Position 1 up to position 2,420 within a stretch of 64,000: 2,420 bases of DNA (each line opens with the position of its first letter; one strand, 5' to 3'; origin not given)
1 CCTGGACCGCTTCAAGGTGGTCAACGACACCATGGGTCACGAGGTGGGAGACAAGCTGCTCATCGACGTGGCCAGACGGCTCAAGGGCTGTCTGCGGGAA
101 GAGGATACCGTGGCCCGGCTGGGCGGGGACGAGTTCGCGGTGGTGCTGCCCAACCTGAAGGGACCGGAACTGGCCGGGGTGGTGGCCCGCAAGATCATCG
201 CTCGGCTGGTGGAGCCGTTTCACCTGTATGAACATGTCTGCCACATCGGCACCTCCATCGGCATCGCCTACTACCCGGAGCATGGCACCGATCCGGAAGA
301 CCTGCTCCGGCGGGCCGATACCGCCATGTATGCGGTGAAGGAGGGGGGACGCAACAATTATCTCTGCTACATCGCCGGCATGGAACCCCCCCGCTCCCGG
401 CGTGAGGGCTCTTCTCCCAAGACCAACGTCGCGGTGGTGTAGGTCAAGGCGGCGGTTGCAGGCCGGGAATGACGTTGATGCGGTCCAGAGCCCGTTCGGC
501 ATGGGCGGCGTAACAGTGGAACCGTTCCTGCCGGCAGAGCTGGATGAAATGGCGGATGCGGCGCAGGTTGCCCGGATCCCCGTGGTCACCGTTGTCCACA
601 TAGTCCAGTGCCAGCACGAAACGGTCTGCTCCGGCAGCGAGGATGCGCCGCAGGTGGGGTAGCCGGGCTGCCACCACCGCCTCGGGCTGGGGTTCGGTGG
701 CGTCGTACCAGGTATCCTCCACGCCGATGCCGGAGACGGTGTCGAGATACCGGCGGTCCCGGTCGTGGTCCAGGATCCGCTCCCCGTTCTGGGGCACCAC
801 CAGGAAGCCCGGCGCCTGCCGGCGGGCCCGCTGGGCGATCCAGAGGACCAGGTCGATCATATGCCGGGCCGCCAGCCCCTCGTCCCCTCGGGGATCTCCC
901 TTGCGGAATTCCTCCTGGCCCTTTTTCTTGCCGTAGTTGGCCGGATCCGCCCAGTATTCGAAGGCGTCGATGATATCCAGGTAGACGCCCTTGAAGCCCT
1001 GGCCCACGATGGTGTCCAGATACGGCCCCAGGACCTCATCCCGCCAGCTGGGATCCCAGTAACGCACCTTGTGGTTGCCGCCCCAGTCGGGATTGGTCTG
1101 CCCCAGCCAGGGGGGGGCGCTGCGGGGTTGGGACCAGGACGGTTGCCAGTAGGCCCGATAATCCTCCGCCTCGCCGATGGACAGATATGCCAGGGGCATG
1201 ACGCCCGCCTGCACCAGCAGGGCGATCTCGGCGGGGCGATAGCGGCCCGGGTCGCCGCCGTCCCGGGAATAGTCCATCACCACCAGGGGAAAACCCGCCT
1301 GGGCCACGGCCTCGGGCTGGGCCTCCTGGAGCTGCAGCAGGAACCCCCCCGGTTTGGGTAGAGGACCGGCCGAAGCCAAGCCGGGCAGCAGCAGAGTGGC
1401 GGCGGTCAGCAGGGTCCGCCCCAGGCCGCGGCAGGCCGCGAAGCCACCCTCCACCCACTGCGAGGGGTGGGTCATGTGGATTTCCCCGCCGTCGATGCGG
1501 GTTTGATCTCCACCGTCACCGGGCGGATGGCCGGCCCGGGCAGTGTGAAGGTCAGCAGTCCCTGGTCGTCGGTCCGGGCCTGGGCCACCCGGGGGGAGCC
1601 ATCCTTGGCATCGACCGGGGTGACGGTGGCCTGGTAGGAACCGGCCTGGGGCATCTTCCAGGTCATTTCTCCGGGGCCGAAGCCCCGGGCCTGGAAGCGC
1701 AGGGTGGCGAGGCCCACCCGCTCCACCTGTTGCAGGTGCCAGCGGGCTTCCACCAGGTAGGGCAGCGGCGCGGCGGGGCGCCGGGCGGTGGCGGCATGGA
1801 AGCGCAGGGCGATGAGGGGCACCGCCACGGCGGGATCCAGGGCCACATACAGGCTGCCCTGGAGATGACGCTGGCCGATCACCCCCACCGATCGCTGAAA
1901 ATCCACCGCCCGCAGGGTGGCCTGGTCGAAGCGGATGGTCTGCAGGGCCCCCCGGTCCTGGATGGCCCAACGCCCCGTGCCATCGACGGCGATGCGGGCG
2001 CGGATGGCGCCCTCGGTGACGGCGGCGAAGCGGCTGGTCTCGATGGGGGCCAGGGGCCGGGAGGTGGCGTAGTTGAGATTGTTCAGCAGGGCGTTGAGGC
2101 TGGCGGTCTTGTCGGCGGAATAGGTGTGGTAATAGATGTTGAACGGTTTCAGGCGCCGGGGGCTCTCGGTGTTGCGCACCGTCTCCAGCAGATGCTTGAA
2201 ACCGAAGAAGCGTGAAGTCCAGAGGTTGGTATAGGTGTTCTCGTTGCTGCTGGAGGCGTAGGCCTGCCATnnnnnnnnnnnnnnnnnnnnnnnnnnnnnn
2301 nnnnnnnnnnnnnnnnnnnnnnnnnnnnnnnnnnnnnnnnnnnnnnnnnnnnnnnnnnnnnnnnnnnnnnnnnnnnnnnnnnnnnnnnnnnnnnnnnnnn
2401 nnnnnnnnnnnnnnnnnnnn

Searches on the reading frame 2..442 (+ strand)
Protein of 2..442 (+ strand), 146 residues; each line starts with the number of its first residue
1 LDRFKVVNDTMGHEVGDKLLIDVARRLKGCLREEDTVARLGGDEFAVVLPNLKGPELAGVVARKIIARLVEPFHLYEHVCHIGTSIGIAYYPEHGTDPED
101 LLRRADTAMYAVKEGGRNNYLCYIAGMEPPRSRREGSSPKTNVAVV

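Call 5: search_protein_families(library=pfam, proteins=[window:2-442:+], max_evalue=0.01)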
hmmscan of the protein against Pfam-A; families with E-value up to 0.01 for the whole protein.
window:2-442:+ (146 aa): 1 family
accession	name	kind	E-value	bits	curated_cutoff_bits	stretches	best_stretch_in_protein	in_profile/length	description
PF00990.26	GGDEF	-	4.8e-38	130.9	23.8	1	1-119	40-161/161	Diguanylate cyclase, GGDEF domain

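Call 6: search_protein_families(library=ncbifam, proteins=[window:2-442:+], max_evalue=0.01)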
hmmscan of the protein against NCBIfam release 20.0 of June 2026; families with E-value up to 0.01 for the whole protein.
window:2-442:+ (146 aa): 21 families
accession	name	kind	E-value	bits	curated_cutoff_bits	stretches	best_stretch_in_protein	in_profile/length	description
NF007423.1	PRK09966.1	equivalog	8.2e-39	133.6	325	1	2-113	279-390/390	diguanylate cyclase DgcN/YfiN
NF007474.0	PRK10060.1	equivalog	4.9e-35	120.8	782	1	1-127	274-399/663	cyclic di-GMP phosphodiesterase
NF045675.1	PhdiestaseDibA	equivalog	1.2e-34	119.6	980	1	1-124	242-365/623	phosphodiesterase DibA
TIGR00254.1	GGDEF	domain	3.9e-31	108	37.4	1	1-120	44-164/168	diguanylate cyclase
NF007298.0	PRK09776.1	equivalog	2.7e-30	105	1135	1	1-132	723-854/1111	diguanylate cyclase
NF038266.1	diguan_SiaD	equivalog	6.3e-28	97.8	290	1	1-119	133-251/252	biofilm regulation diguanylate cyclase SiaD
NF007135.0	PRK09581.1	equivalog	1.8e-27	96.3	474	1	1-120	331-452/457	PleD family two-component system response regulator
NF053781.1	cdiGMPphdstlr2612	equivalog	3.5e-26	91.2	1600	1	1-126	880-1005/1268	Tlr1612 family c-di-GMP phosphodiesterase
NF007380.0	PRK09894.1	equivalog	1.8e-24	86.6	256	1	1-121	166-285/296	diguanylate cyclase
NF051473.1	DigCycDgcsShew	equivalog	2.4e-23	82.9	400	1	1-120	174-288/291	diguanylate cyclase DgcS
NF041606.1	dguan_cyc_DgcA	equivalog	4.8e-22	78.4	370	1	2-119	218-335/340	diguanylate cyclase DgcA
NF052458.1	PhdiestGepA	equivalog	3.2e-19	68.6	1200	1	2-125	459-580/840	phosphodiesterase GepA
NF011955.1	PRK15426.1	equivalog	3.1e-18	65.2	408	1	1-120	437-558/564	cellulose biosynthesis regulator diguanylate cyclase DgcQ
NF047654.1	DiguCycDgcRLepto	equivalog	3.9e-18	65.4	500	1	1-119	172-292/295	diguanylate cyclase DgcR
NF008467.0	PRK11359.1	equivalog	6.1e-18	64.2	857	1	1-128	412-536/800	oxygen-sensing cyclic-di-GMP phosphodiesterase DosP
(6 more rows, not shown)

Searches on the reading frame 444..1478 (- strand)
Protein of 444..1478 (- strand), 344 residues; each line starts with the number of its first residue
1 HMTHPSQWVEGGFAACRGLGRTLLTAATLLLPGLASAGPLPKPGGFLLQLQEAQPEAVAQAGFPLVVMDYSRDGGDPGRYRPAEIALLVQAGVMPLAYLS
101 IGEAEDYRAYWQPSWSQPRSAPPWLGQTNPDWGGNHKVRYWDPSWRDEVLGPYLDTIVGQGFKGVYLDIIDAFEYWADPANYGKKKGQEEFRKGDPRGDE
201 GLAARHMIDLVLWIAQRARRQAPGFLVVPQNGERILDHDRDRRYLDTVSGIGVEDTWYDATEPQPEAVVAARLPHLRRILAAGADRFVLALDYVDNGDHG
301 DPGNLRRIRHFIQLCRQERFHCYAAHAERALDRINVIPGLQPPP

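Call 23: search_solved_structures(query=window:444-1478:-, max_evalue=0.01)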
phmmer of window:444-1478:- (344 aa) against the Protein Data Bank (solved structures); distinct sequences matched with E-value up to 0.01: 7.
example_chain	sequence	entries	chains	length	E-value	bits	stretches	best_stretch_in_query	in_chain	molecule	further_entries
9euz_A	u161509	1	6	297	9.2e-70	238.6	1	45-343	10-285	Uncharacterized protein TM_1410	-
2aam_A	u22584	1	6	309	9.4e-70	238.5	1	45-343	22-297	Hypothetical protein TM1410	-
9eux_G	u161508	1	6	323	1.1e-69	238.3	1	45-343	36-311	Uncharacterized protein TM_1410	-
9ep5_A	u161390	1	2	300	2.9e-22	82.3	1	52-301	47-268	Glycoside-hydrolase family GH114 TIM-barrel domain-containing protein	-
5tcb_A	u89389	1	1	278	1.2e-06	30.9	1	79-200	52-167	PelA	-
5tsy_A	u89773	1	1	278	1.2e-06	30.9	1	79-199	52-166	PelA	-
5x7g_A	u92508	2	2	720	0.00096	21.3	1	96-182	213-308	Cycloisomaltooligosaccharide glucanotransferase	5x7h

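Call 55: find_homologous_proteins(query=window:444-1478:-, max_evalue=1e-30)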
Query window:444-1478:- (344 aa): 913 proteins with E <= 1e-30 among 8000 candidates; the best 120 are listed.
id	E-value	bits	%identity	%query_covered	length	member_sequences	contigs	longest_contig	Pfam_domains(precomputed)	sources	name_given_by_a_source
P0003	3.8e-237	804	100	100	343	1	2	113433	PF03537.20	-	-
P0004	9.7e-103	362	54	93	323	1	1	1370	PF03537.20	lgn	-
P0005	4.1e-101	357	55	94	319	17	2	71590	PF03537.20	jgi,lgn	jgi:cysteinyl-tRNA synthetase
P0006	4.0e-100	353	54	95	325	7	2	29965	PF03537.20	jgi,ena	-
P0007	1.6e-99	351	58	89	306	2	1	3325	PF03537.20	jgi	jgi:cysteinyl-tRNA synthetase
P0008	1.7e-99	351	56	86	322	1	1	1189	PF03537.20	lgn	-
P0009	1.7e-98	348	53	94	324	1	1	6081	PF03537.20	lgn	-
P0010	1.8e-98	348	54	94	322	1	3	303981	PF03537.20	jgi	jgi:cysteinyl-tRNA synthetase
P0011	6.0e-98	346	54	94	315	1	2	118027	PF03537.20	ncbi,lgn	-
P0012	1.1e-97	345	51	97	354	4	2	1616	PF03537.20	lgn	-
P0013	1.2e-97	345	55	91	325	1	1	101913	PF03537.20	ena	-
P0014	1.3e-97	345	54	87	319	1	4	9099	PF03537.20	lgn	-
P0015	2.6e-97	344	54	93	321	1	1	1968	PF03537.20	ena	-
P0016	4.2e-97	343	54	91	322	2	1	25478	PF03537.20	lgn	-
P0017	4.8e-97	343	52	89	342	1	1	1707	PF03537.20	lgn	-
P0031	1.1e-92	329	52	92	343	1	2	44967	PF03537.20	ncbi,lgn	ncbi:MAG: MJ1477/TM1410 family putative glycoside hydrolase [Nitrospinaceae bacterium]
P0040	1.0e-90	322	51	86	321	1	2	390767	PF03537.20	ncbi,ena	-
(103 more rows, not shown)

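Call 56: find_encoding_contigs(protein=P0005, flank=9000, max_places=1)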
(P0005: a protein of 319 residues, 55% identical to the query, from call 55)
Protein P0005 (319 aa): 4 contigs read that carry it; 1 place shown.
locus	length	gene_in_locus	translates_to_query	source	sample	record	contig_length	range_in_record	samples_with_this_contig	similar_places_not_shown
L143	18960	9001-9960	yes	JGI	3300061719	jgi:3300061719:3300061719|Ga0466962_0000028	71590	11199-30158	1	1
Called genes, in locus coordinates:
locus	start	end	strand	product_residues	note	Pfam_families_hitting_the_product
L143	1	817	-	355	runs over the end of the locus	PF10128:OpcA_G6PD_assem, PF20171:OpcA_G6PD_C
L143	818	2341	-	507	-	PF00479:G6PD_N, PF02781:G6PD_C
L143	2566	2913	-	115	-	PF00462:Glutaredoxin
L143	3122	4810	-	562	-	PF00575:S1 (weak), PF17092:PCB_OB (faint), PF21710:Spt6_S1 (faint), PF23459:S1_RRP5 (faint), PF24685:OB_RRP5_4th (faint), PF13509:S1_2 (faint), PF00575:S1, PF00575:S1, +2 more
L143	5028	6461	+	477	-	PF13598:DUF4139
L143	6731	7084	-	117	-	PF06339:Ectoine_synth (faint), PF02311:AraC_binding (weak), PF07883:Cupin_2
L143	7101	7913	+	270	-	PF00106:adh_short, PF08659:KR, PF23441:SDR (weak), PF13561:adh_short_C2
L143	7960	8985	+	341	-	PF00348:polyprenyl_synt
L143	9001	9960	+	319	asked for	PF03537:Glyco_hydro_114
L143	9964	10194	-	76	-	PF13083:KH_KhpA-B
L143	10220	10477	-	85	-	PF00886:Ribosomal_S16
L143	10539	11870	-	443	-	PF02881:SRP54_N, PF01656:CbiA (faint), PF00448:SRP54, PF02978:SRP_SPB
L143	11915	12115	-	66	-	PF02597:ThiS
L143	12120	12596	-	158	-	-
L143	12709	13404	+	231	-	PF10604:Polyketide_cyc2 (faint)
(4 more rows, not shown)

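Call 57: find_encoding_contigs(protein=P0010, flank=9000, max_places=1)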
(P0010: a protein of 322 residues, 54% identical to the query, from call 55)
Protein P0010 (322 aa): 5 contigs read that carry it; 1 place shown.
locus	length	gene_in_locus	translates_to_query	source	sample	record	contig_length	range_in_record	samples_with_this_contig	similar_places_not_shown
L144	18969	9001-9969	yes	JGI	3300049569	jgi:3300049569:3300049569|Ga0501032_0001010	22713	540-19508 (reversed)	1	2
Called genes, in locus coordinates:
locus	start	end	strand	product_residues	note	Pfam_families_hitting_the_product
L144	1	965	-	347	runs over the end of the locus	PF10128:OpcA_G6PD_assem, PF20171:OpcA_G6PD_C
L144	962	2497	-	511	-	PF00479:G6PD_N, PF02781:G6PD_C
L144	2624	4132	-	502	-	PF25021:TEN_NHL (faint), PF01436:NHL (faint), PF08450:SGL (faint)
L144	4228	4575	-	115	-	PF00462:Glutaredoxin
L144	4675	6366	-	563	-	PF00575:S1 (weak), PF17092:PCB_OB (faint), PF21710:Spt6_S1 (faint), PF24685:OB_RRP5_4th (faint), PF13509:S1_2 (faint), PF03074:GCS (faint), PF00575:S1, PF23459:S1_RRP5 (weak)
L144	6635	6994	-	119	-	PF06339:Ectoine_synth (weak), PF02311:AraC_binding, PF07883:Cupin_2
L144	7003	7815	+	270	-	PF00106:adh_short, PF08659:KR, PF23441:SDR, PF13561:adh_short_C2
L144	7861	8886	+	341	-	PF00348:polyprenyl_synt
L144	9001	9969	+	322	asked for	PF03537:Glyco_hydro_114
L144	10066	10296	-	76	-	PF13083:KH_KhpA-B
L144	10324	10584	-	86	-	PF00886:Ribosomal_S16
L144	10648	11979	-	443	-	PF02881:SRP54_N, PF00448:SRP54, PF02978:SRP_SPB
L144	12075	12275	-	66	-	PF02597:ThiS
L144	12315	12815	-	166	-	-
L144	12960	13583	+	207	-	-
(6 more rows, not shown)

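Call 58: find_encoding_contigs(protein=P0011, flank=9000, max_places=1)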
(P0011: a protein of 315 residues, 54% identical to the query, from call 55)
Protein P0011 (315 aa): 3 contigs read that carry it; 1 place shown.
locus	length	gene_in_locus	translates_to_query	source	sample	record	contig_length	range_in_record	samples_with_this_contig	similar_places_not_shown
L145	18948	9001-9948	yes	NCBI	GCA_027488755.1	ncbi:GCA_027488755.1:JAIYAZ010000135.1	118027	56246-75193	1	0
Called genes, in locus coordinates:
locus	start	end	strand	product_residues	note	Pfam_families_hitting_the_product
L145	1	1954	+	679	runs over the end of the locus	PF13604:AAA_30 (faint), PF00580:UvrD-helicase, PF01443:Viral_helicase1 (faint), PF13245:AAA_19, PF13361:UvrD_C, PF13538:UvrD_C_2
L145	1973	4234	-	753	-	PF25973:BSH_CzcB (faint), PF25919:BSH_CusB (weak), PF00364:Biotin_lipoyl (faint)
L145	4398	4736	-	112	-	PF00462:Glutaredoxin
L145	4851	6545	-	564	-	PF00575:S1 (weak), PF17092:PCB_OB (faint), PF21710:Spt6_S1 (faint), PF24685:OB_RRP5_4th (faint), PF13509:S1_2 (faint), PF03074:GCS (faint), PF00575:S1, PF23459:S1_RRP5 (weak)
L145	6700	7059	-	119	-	PF06339:Ectoine_synth (weak), PF02311:AraC_binding, PF07883:Cupin_2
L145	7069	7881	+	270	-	PF00106:adh_short, PF08659:KR, PF23441:SDR (weak), PF13561:adh_short_C2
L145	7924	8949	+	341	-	PF00348:polyprenyl_synt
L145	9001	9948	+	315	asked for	PF03537:Glyco_hydro_114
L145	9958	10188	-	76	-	PF13083:KH_KhpA-B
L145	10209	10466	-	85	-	PF00886:Ribosomal_S16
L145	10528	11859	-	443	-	PF02881:SRP54_N, PF00448:SRP54, PF02978:SRP_SPB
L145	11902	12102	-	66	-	PF02597:ThiS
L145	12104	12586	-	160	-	-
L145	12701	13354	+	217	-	-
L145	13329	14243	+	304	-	PF03372:Exo_endo_phos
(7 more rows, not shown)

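Call 59: find_encoding_contigs(protein=P0031, flank=9000, max_places=1)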
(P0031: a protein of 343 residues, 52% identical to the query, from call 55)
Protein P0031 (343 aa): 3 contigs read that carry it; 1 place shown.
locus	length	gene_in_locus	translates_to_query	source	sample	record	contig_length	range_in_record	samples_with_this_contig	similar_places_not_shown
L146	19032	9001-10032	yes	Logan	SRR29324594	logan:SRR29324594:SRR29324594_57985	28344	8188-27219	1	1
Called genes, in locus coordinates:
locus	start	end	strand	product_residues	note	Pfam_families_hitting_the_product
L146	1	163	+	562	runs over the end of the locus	PF13432:TPR_16 (weak)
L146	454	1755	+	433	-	PF24298:DUF7482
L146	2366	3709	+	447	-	PF13492:GAF_3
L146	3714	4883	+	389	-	-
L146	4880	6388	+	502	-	PF11997:DUF3492, PF13579:Glyco_trans_4_4 (faint), PF20706:GT4-conflict (faint), PF13439:Glyco_transf_4 (weak), PF00534:Glycos_transf_1, PF13692:Glyco_trans_1_4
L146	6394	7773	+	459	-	PF16933:PelG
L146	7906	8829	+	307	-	PF01073:3Beta_HSD, PF01370:Epimerase, PF02719:Polysacc_synt_2, PF04321:RmlD_sub_bind, PF05368:NmrA (weak), PF07993:NAD_binding_4 (faint), PF16363:GDP_Man_Dehyd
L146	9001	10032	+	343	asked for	PF03537:Glyco_hydro_114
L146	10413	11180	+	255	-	PF00483:NTP_transferase, PF12804:NTP_transf_3 (weak)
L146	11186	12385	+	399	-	PF01266:DAO, PF07992:Pyr_redox_2 (faint), PF13450:NAD_binding_8 (weak), PF13738:Pyr_redox_3 (faint)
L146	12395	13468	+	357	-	PF01073:3Beta_HSD, PF01370:Epimerase, PF02719:Polysacc_synt_2 (faint), PF04321:RmlD_sub_bind, PF16363:GDP_Man_Dehyd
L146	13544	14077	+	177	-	PF00908:dTDP_sugar_isom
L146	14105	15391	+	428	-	PF01408:GFO_IDH_MocA (weak), PF02737:3HCDH_N (weak), PF21135:DRL_cat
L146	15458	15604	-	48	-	-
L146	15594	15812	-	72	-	-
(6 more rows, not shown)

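Call 60: find_encoding_contigs(protein=P0040, flank=9000, max_places=1)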
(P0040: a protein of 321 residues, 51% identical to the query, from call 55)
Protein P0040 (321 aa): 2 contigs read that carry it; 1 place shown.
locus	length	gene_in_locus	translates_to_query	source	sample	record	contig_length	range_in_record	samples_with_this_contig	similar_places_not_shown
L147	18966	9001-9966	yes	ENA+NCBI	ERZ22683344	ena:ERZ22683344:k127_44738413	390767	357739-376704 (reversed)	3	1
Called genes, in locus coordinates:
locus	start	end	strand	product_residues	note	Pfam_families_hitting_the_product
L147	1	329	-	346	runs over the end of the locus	PF10128:OpcA_G6PD_assem, PF20171:OpcA_G6PD_C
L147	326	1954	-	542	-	PF00479:G6PD_N, PF02781:G6PD_C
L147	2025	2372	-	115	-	PF00462:Glutaredoxin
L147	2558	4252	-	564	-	PF00575:S1 (weak), PF17092:PCB_OB (faint), PF21710:Spt6_S1 (faint), PF24685:OB_RRP5_4th (faint), PF13509:S1_2 (faint), PF03074:GCS (faint), PF00575:S1, PF23459:S1_RRP5 (weak)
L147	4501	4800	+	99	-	-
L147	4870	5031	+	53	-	-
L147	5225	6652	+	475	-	PF13598:DUF4139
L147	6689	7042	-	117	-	PF07883:Cupin_2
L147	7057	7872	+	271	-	PF00106:adh_short, PF08659:KR, PF23441:SDR (weak), PF13561:adh_short_C2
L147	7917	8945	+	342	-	PF00348:polyprenyl_synt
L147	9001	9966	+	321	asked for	PF03537:Glyco_hydro_114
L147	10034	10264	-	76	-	PF13083:KH_KhpA-B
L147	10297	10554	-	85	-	PF00886:Ribosomal_S16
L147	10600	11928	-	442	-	PF02881:SRP54_N, PF00448:SRP54, PF02978:SRP_SPB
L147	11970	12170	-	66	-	PF02597:ThiS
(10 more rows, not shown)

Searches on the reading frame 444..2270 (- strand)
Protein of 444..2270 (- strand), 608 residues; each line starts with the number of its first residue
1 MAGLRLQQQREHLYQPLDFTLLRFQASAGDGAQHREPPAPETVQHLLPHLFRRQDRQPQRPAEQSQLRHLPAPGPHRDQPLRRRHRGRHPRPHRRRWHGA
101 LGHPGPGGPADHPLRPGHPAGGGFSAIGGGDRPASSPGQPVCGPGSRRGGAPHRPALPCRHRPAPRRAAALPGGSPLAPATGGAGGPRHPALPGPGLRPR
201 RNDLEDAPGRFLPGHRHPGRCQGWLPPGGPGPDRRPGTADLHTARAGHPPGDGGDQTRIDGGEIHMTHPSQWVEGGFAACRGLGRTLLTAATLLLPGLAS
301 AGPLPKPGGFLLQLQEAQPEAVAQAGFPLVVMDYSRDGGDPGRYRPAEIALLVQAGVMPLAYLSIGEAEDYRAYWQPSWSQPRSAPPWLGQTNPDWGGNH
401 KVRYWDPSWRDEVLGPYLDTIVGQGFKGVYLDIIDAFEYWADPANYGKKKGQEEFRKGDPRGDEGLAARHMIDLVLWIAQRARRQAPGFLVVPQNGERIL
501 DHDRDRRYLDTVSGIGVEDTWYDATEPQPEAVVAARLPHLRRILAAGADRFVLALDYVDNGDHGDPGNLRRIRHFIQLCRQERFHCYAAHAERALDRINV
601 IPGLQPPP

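Call 3: search_protein_families(library=pfam, proteins=[window:444-2270:-], max_evalue=0.01)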
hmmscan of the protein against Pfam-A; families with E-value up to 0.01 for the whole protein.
window:444-2270:- (608 aa): 1 family
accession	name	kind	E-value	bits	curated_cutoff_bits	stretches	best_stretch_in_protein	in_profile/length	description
PF03537.19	Glyco_hydro_114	-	2.2e-15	57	27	1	334-512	20-166/231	Glycoside-hydrolase family GH114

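Call 4: search_protein_families(library=ncbifam, proteins=[window:444-2270:-], max_evalue=0.01)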
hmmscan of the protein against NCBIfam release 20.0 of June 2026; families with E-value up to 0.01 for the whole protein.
window:444-2270:- (608 aa): 1 family
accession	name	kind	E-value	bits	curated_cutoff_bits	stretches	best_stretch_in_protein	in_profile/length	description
TIGR01370.1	TIGR01370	hypoth_equivalog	8.5e-81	271.4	181.25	1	311-601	49-315/315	MJ1477/TM1410 family putative glycoside hydrolase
